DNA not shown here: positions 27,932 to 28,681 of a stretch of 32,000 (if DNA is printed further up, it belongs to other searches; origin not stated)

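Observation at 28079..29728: Triple-domain CARF(DxTHG-degenerate)-HEPN-CARF protein between cas6 and the CRISPR leader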

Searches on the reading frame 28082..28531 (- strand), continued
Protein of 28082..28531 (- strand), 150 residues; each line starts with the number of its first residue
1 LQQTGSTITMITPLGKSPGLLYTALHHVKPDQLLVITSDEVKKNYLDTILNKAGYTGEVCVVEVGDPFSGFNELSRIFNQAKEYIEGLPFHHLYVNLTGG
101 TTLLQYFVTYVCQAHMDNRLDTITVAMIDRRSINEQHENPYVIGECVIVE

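Call 51: search_protein_families(library=padloc, proteins=[L005:1454-2713:+, L005:3184-5001:+], max_evalue=0.001)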
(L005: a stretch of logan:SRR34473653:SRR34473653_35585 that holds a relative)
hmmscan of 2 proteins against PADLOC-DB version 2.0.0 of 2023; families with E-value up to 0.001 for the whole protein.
L005:1454-2713:+ (419 aa): 14 families
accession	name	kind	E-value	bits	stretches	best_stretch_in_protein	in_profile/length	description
PDLC01032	Csx1/Csm6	-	3.9e-30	103.4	1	1-402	2-385/412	CARF+HEPN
PDLC01824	CARF2--CARF_HEPN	-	1.4e-25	88.6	2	3-114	3-121/376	-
PDLC01345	Csx1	-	3.7e-24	83.9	1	4-287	2-261/267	CAS-III; associated_signaling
PDLC01828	CARF2--CARF_HEPN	-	6.2e-24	82.9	1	46-386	48-387/394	-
PDLC01621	Csx1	-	3.2e-20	71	1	4-361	1-338/340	CAS-III; associated_signaling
PDLC01843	CARF2--CARF_HEPN_CSX20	-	5.2e-18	63.2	2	55-115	85-140/498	-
PDLC01825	CARF2--CARF_HEPN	-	8.6e-15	52.6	1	64-127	106-172/382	-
PDLC01839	CARF2--CARF_HEPN_CARF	-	2e-14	51.3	1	1-123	1-131/518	-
PDLC01844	CARF2--CARF_HEPN_CSX3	-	7.2e-14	49.5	1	4-123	3-129/464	-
PDLC01840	CARF2--CARF_HEPN_CARF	-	1e-12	45.5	1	26-190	27-201/547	-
PDLC01834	CARF2--CARF_HEPN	-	2.1e-07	28.1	1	74-390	128-397/404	-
PDLC01281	Csx1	-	2.6e-07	28.9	1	51-117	68-136/191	CAS-III; associated_signaling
PDLC01842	CARF2--CARF_HEPN_CSX16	-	4.3e-06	24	1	4-112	3-120/478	-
PDLC01880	CARF4--CARF_PDDEXK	-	0.00092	16.6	0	29-112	14-102/364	-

L005:3184-5001:+ (606 aa): 7 families
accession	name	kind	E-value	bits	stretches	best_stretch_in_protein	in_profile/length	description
PDLC01293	Cas10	-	3.9e-109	364.1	1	7-604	2-544/577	CAS-III; effector_LS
PDLC00916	Cas10a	-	2.1e-88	295.8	1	7-603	2-615/650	"CRISPR-associated protein Cas10/Csm1, subtype III-A/MTUBE"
PDLC01739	Cas10a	-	8.1e-72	240.7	1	5-606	6-592/731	-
PDLC01444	Cas10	-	1.2e-68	230.4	1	5-605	6-468/605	CAS-III; effector_LS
PDLC01254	Cas3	-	6.7e-05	21.2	1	6-77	33-108/164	CAS-I; effector_G3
PDLC02054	Cas10b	-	0.00029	17.8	1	492-600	256-357/537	-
PDLC01292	Cas10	-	0.00059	17.4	0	514-601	262-342/387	CAS-III; effector_LS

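Call 52: find_encoding_contigs(protein=P0186, flank=8000, max_places=3)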
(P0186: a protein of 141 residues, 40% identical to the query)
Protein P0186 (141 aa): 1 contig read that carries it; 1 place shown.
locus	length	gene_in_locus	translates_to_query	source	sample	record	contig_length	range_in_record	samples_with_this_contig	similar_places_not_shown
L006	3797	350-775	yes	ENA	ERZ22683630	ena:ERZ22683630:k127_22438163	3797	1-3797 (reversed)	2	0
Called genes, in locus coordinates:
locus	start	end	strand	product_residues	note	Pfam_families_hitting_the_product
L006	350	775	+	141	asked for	-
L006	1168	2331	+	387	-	PF01435:Peptidase_M48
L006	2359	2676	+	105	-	-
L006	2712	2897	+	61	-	-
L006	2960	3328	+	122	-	PF11554:DUF3232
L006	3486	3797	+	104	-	?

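Call 53: find_encoding_contigs(protein=P0141, flank=8000, max_places=3)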
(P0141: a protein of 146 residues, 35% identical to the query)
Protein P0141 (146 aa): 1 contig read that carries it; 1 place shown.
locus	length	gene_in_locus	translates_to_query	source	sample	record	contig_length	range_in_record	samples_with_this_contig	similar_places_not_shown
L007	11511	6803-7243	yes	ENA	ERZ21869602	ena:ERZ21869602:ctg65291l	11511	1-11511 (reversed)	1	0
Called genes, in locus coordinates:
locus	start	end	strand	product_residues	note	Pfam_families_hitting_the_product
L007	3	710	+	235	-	?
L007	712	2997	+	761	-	PF18211:Csm1_B, PF22335:Cas10-Cmr2_palm2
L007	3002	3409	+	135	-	PF03750:Csm2_III-A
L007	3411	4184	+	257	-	PF03787:RAMPs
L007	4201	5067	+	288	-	PF17953:Csm4_C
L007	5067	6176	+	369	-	PF03787:RAMPs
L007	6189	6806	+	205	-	-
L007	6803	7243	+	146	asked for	-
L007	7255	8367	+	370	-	PF09651:Cas_APE2256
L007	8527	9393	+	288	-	PF13432:TPR_16 (weak), PF14559:TPR_19, PF25062:ARM_TT21_N (weak), PF23914:TPR_CcmH_CycH, PF00515:TPR_1, PF13181:TPR_8, PF12895:ANAPC3 (weak), PF13414:TPR_11, +17 more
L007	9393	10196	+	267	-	-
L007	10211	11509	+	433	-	?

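Call 64: find_related_loci(query=A2, collection=genome_contigs, flank=10000)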
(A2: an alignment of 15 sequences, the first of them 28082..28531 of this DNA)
Query A2 (150 aa) in genome_contigs; peptide patterns used: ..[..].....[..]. (x = any residue, [..] = any of these).
70 stretches matched a pattern; 57 encode a relative of the query (tblastn E <= 1e-3); 57 distinct loci.
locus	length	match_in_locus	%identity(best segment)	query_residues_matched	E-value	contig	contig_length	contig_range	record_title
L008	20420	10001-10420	50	10-150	4e-42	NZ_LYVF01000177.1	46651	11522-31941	Desulfotomaculum copahuensis strain LMa1 LMA27_trimmed_contig_6, whole genome shotgun sequence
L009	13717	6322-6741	51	10-150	3e-40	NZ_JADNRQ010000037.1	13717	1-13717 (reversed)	Desulfallas sp. Bu1-1 NODE_37_length_13717_cov_47.881972, whole genome shotgun sequence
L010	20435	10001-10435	42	3-150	4e-32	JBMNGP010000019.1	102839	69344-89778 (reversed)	MAG: Desulfitobacteriia bacterium isolate SBF912LR0HQ0036 contig_38036, whole genome shotgun sequence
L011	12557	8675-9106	41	2-149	2e-31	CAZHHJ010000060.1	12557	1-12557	MAG TPA_asm: uncultured Syntrophomonas sp. isolate binchicken_co139_500 genome assembly, contig: NODE_10980_length_12557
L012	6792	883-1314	41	2-149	2e-31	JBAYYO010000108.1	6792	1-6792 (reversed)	MAG: Syntrophomonas sp. isolate SO_2017_CLC_29 scaffold_20898_c1_PH3_2017, whole genome shotgun sequence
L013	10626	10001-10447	39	1-150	4e-29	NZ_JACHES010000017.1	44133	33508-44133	Anoxybacillus tengchongensis strain DSM 23211 Ga0415328_17, whole genome shotgun sequence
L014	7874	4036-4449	44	10-150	1e-27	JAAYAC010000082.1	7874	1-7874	MAG: Syntrophomonadaceae bacterium isolate AS02xzSISU_72 25990_AS02, whole genome shotgun sequence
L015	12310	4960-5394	37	5-150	2e-26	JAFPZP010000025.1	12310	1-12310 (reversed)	MAG: Candidatus Riflebacteria bacterium isolate RGIG1619 Goat_Abomasum.Co__c597874, whole genome shotgun sequence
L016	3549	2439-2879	38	3-147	2e-26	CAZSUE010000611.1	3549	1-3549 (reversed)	MAG TPA_asm: uncultured archaeon isolate SRP141376_co2_2 genome assembly, contig: NODE_40243_length_3549_cov_3.956211, w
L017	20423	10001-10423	40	10-149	8e-26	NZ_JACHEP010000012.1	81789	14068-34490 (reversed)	Anoxybacteroides tepidamans strain DSM 16325 Ga0415324_12, whole genome shotgun sequence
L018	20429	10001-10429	39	5-147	2e-25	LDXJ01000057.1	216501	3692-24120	Peptococcaceae bacterium CEB3 CEB3_contig000057, whole genome shotgun sequence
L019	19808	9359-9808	37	3-147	8e-25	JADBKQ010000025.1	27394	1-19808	MAG: Limnochordaceae bacterium isolate Bu26 bin.26_contig25, whole genome shotgun sequence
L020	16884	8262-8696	36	5-150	1e-24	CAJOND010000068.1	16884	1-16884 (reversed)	Candidatus Riflebacteria bacterium isolate Reindeer_2_mag_167 genome assembly, contig: scaffold_2663, whole genome shotg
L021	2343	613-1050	35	4-150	7e-24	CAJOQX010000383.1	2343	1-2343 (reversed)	Candidatus Riflebacteria bacterium isolate Rumen_Coassembly_mag_344 genome assembly, contig: k87_23998053, whole genome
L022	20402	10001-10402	37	10-145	2e-23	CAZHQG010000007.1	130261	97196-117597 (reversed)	MAG TPA_asm: uncultured Candidatus Binatia bacterium isolate binchicken_co40_104 genome assembly, contig: NODE_167_lengt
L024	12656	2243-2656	37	5-144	2e-22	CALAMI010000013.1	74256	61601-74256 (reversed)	MAG: Candidatus Binatia bacterium isolate R1_Bin_MAXBIN__076_sub_1 genome assembly, contig: c_000001899028, whole genome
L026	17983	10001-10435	35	10-150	4e-21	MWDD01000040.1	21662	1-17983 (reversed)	MAG: bacterium ADurb.Bin157 isolate ADurb.Bin157 BWY02_contig000040, whole genome shotgun sequence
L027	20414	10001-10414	35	11-147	2e-22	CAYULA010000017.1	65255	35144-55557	MAG TPA_asm: uncultured Thermoplasmatales archaeon isolate SRP141376_co4_191 genome assembly, contig: NODE_762_length_65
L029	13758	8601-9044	33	2-150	6e-22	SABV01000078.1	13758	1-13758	MAG: Erysipelotrichia bacterium isolate INTA.CYC.134 contig-100_3785, whole genome shotgun sequence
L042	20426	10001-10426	35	10-149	1e-16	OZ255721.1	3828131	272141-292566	MAG: Abditibacteriaceae bacterium isolate 7bf6772e-6c33-449c-9fdb-ec1266bce879 genome assembly, chromosome: 1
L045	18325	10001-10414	35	10-149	8e-14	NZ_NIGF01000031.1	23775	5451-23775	Abditibacterium utsteinense strain LMG 29911 Contig0031, whole genome shotgun sequence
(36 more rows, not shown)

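Call 69: search_protein_families(library=pfam, proteins=[L045:8252-9712:-, L045:5301-6407:+, L045:6543-7319:+, L045:7374-8192:-, L045:11466-12164:+, L042:8069-9853:+, L042:10469-11503:+, L042:6048-7217:+, L042:12197-13162:+, L042:14351-17188:-], max_evalue=0.001)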
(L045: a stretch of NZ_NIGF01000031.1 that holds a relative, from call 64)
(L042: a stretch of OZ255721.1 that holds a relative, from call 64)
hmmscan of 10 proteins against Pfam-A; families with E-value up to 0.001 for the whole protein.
L045:8252-9712:- (486 aa): 1 family
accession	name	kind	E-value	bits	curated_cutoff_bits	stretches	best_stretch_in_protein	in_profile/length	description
PF01139.22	RtcB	-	6.4e-80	269.9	27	2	223-477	138-423/426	tRNA-splicing ligase RtcB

L045:5301-6407:+ (368 aa): 5 families
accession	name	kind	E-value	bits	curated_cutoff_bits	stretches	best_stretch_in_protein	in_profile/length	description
PF00107.32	ADH_zinc_N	-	4.7e-27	94.9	31.8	1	198-327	1-125/129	Zinc-binding dehydrogenase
PF08240.17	ADH_N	-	1.8e-22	80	23.5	1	28-156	2-102/104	Alcohol dehydrogenase GroES-like domain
PF16912.11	Glu_dehyd_C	-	8e-11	42.2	34.9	1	190-358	33-203/211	Glucose dehydrogenase C-terminus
PF13602.12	ADH_zinc_N_2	-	8.4e-06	27.2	27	1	232-358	2-125/134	Zinc-binding dehydrogenase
PF01262.27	AlaDh_PNT_C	-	0.00067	19.6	23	1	177-235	17-77/214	Alanine dehydrogenase/PNT, C-terminal domain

L045:6543-7319:+ (258 aa): 2 families
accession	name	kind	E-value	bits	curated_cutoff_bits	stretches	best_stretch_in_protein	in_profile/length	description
PF07596.16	SBP_bac_10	-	1.9e-15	58.1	23.3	1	46-187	2-139/268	Protein of unknown function (DUF1559)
PF07963.17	N_methyl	-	7.5e-10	38.4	21.2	1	16-41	2-27/27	Prokaryotic N-terminal methylation motif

L045:7374-8192:- (272 aa): 1 family
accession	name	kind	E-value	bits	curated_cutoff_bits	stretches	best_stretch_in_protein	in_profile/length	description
PF00535.33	Glycos_transf_2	-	4.3e-21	76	23.3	1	25-183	2-164/168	Glycosyl transferase family 2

L045:11466-12164:+ (232 aa): 0 families

L042:8069-9853:+ (594 aa): 0 families

L042:10469-11503:+ (344 aa): 1 family
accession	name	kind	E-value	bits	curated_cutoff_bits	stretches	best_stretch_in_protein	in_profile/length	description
PF02861.25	Clp_N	-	3.1e-17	62.9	20.7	0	186-238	2-50/53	Clp amino terminal domain, pathogenicity island component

L042:6048-7217:+ (389 aa): 4 families
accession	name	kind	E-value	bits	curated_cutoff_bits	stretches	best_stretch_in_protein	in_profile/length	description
PF00392.27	GntR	-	1.7e-14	53.6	27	1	35-82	17-64/64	Bacterial regulatory proteins, gntR family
PF13377.12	Peripla_BP_3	-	3.5e-14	53.7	26.5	1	207-387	1-161/167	Periplasmic binding protein-like domain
PF25213.1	HVO_A0261_N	-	0.00012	22.3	35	1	45-81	27-61/86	HVO_A0261 N-terminal domain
PF13407.12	Peripla_BP_4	-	0.00065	19.8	35.1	1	112-374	12-257/258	Periplasmic binding protein domain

L042:12197-13162:+ (321 aa): 1 family
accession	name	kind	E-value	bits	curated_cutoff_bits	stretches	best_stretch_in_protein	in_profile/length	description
PF01906.23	YbjQ_1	-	1.6e-18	67.6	23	2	103-167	39-101/103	Putative heavy-metal-binding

L042:14351-17188:- (945 aa): 1 family
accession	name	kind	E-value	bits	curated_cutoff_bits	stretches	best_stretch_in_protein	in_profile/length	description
PF06452.16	CBM9_1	-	9.9e-19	68.4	23.4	1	763-944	8-183/185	Carbohydrate family 9 binding domain-like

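Call 75: search_protein_families(library=padloc, alignment_id=A3, max_evalue=0.0001)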
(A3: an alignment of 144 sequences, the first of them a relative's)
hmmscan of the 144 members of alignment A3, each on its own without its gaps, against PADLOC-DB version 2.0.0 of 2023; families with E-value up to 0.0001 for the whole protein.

A. member 1, L008:17068-17841:- (258 aa): 0 families

B. families by the number of members that match (of 144 scanned): 184 families (the first 25 are shown)
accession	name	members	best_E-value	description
PDLC01362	Cmr5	12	4.8e-35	CAS-III-B; effector_SS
PDLC01641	Cmr5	12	6.4e-34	CAS-III-B; effector_SS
PDLC00983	Cmr5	12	7.1e-26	CRISPR type III-B/RAMP module-associated protein Cmr5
PDLC01458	Cmr5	12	1e-22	CAS-III-B; effector_SS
PDLC01267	Cmr5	12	2.4e-22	CAS-III-B; effector_SS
PDLC00989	Cmr6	9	2.8e-40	Cmr6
PDLC01613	Csm3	9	9.7e-17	"CAS-III-A,CAS-III-D; effector_G7"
PDLC01016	Csm3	9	2e-16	Csm3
PDLC01297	Csm3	8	2.8e-57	"CAS-III-A,CAS-III-D; effector_G7"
PDLC01017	Csm3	8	9.3e-51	Csm3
PDLC01442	Csm3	8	9.9e-49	"CAS-III-A,CAS-III-D; effector_G7"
PDLC00987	Cmr6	8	6.3e-46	Cmr6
PDLC01274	Cmr6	8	1.4e-43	"CAS-III-B,CAS-III-C; effector_G7"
PDLC01452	Cmr6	8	3.9e-42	"CAS-III-B,CAS-III-C; effector_G7"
PDLC01339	Csm3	8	4.3e-22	"CAS-III-A,CAS-III-D; effector_G7"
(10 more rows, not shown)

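Call 77: search_protein_families(library=padloc, proteins=[L029:5608-5970:+, L024:11595-12128:-, L017:6870-7367:-, L017:73-765:+, L022:14882-15550:-, L022:14186-14656:+, L024:11154-11558:-, L026:7157-7624:-, L027:6776-7393:+, L010:8108-8629:+], max_evalue=0.001)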
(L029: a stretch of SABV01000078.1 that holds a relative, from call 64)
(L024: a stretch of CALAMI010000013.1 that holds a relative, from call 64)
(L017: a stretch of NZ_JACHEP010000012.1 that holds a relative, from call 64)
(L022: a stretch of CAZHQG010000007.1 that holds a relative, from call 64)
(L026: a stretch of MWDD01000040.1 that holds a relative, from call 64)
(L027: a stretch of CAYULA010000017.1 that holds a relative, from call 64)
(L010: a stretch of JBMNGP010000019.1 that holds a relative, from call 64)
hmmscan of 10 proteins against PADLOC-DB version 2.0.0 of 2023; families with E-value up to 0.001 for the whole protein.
L029:5608-5970:+ (121 aa): 20 families
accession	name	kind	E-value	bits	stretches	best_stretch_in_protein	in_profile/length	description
PDLC02027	Cas2d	-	3.1e-20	70.4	1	4-81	1-78/89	-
PDLC01338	Cas2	-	8.5e-19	65.9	1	6-81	1-73/76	"CAS-I,CAS-II,CAS-III,CAS-IV,CAS-V,CAS-VI; acquisition_2"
PDLC01748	Cas2_IIIa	-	2.3e-17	61.3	1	4-81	1-75/88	-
PDLC01649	Cas2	-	5.6e-17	59.8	1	4-71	1-67/70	"CAS-I,CAS-II,CAS-III,CAS-IV,CAS-V,CAS-VI; acquisition_2"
PDLC00936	Cas2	-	1.3e-15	55.6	1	6-81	1-80/83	Cas2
PDLC01443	Cas2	-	6e-15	53.6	1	4-88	1-83/86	"CAS-I,CAS-II,CAS-III,CAS-IV,CAS-V,CAS-VI; acquisition_2"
PDLC01251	Cas2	-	2e-13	48.4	1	4-81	1-77/84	"CAS-I,CAS-II,CAS-III,CAS-IV,CAS-V,CAS-VI; acquisition_2"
PDLC01756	Cas2g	-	2.6e-13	47.8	1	5-85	5-87/96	-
PDLC00935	Cas2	-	8.3e-13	46.6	1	4-83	1-84/96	CRISPR-associated endonuclease Cas2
PDLC01749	Cas2b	-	1.2e-12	46.1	1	4-82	1-78/87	-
PDLC01751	Cas2c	-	2.5e-12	45.1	1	7-82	4-83/95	-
PDLC02074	Cas2_IIIb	-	2.6e-12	44.7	1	7-76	4-72/86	-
PDLC02076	Cas2b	-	5.1e-11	40.8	1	4-81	1-77/87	-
PDLC02070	Cas2_II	-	1.3e-09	36.4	1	6-62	3-59/89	-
PDLC02077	Cas2b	-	6e-09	34.3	1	4-81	1-79/96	-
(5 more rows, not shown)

L024:11595-12128:- (178 aa): 0 families

L017:6870-7367:- (166 aa): 0 families

L017:73-765:+ (231 aa): 14 families
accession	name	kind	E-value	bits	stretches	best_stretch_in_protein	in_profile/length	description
PDLC02096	Cas5b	-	1.9e-35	120.6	1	4-218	1-217/223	-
PDLC01432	Cas5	-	3.4e-26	90.8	1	4-170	1-167/211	CAS-I-B; effector_G5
PDLC01305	Cas5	-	7.8e-26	89.2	1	8-155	2-156/174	CAS-I-B; effector_G5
PDLC00951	Cas5b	-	8.6e-25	86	1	5-204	1-214/241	"CRISPR-associated protein Cas5, subtype I-B/HMARI"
PDLC02097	Cas5b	-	6.6e-14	50.4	1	4-174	1-194/251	-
PDLC01271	Cas5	-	3.4e-13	48.1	1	10-146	4-137/170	CAS-I-B; effector_G5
PDLC01306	Cas5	-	1.5e-10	39.6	1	9-146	3-143/174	CAS-I; effector_G5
PDLC00950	Cas5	-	2e-09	35.2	1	7-47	2-42/43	CRISPR-associated protein Cas5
PDLC00947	Cas5b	-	2.1e-07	28.9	1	4-162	1-159/217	"CRISPR-associated protein Cas5, subtype I-B/TNEAP"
PDLC01644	Cas5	-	1.8e-06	26.4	1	8-131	3-134/192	CAS-I; effector_G5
PDLC01264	Cas5c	-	4.3e-06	25.1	1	7-99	1-85/178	CAS-I-C; effector_G5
PDLC01365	Cas5c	-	4.3e-06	25.1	1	7-99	1-85/178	CAS-I-C; effector_G5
PDLC01453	Cas5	-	1.9e-05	22.6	1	4-66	1-43/205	CAS-I; effector_G5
PDLC00948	Cas5c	-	0.00015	20.1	1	9-85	1-78/203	"CRISPR-associated protein Cas5, subtype I-C/DVULG"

L022:14882-15550:- (223 aa): 0 families

L022:14186-14656:+ (157 aa): 0 families

L024:11154-11558:- (135 aa): 0 families

L026:7157-7624:- (156 aa): 0 families

L027:6776-7393:+ (206 aa): 2 families
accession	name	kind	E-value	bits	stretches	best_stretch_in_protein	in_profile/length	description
PDLC04920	PDC-S13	-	9.5e-66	220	2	3-116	1-117/286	-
PDLC04841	PDC-S04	-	4.7e-07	27.7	1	3-108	1-112/292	-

L010:8108-8629:+ (174 aa): 20 families
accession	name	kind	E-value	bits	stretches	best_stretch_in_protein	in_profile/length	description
PDLC00987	Cmr6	-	6.3e-46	155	1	3-170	44-211/213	Cmr6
PDLC01274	Cmr6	-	1.4e-43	147.1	1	3-170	39-186/188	"CAS-III-B,CAS-III-C; effector_G7"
PDLC01452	Cmr6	-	3.9e-42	142.9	1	3-170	79-223/228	"CAS-III-B,CAS-III-C; effector_G7"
PDLC00989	Cmr6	-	2.8e-40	136.8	1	3-170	90-258/264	Cmr6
PDLC01016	Csm3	-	2.5e-14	52.1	1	19-170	26-187/189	Csm3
PDLC01015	Csm3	-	1.3e-13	50.4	1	3-169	7-178/178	Csm3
PDLC01339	Csm3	-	9.7e-12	44.2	1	4-169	8-163/163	"CAS-III-A,CAS-III-D; effector_G7"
PDLC01442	Csm3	-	2.7e-10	38.4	1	18-170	39-177/208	"CAS-III-A,CAS-III-D; effector_G7"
PDLC01535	Cmr6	-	3.9e-10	38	1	14-170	35-182/185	"CAS-III-B,CAS-III-C; effector_G7"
PDLC01613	Csm3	-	1.1e-09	37.4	1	11-170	19-175/177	"CAS-III-A,CAS-III-D; effector_G7"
PDLC01441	Cmr4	-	2.6e-07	28.6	1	22-89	34-87/245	"CAS-III-B,CAS-III-C; effector_G7"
PDLC00988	Cmr6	-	1.6e-06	26.1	0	20-67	41-90/252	Cmr6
PDLC01212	Cmr6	-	2e-06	25.1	1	22-170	81-202/499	"CAS-III-B,CAS-III-C; effector_G7"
PDLC00981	Cmr4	-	2.4e-06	25.7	1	21-88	33-94/283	CRISPR type III-B/RAMP module RAMP protein Cmr4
PDLC01295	Cmr4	-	7.9e-06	24.3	1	21-89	31-89/256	"CAS-III-B,CAS-III-C; effector_G7"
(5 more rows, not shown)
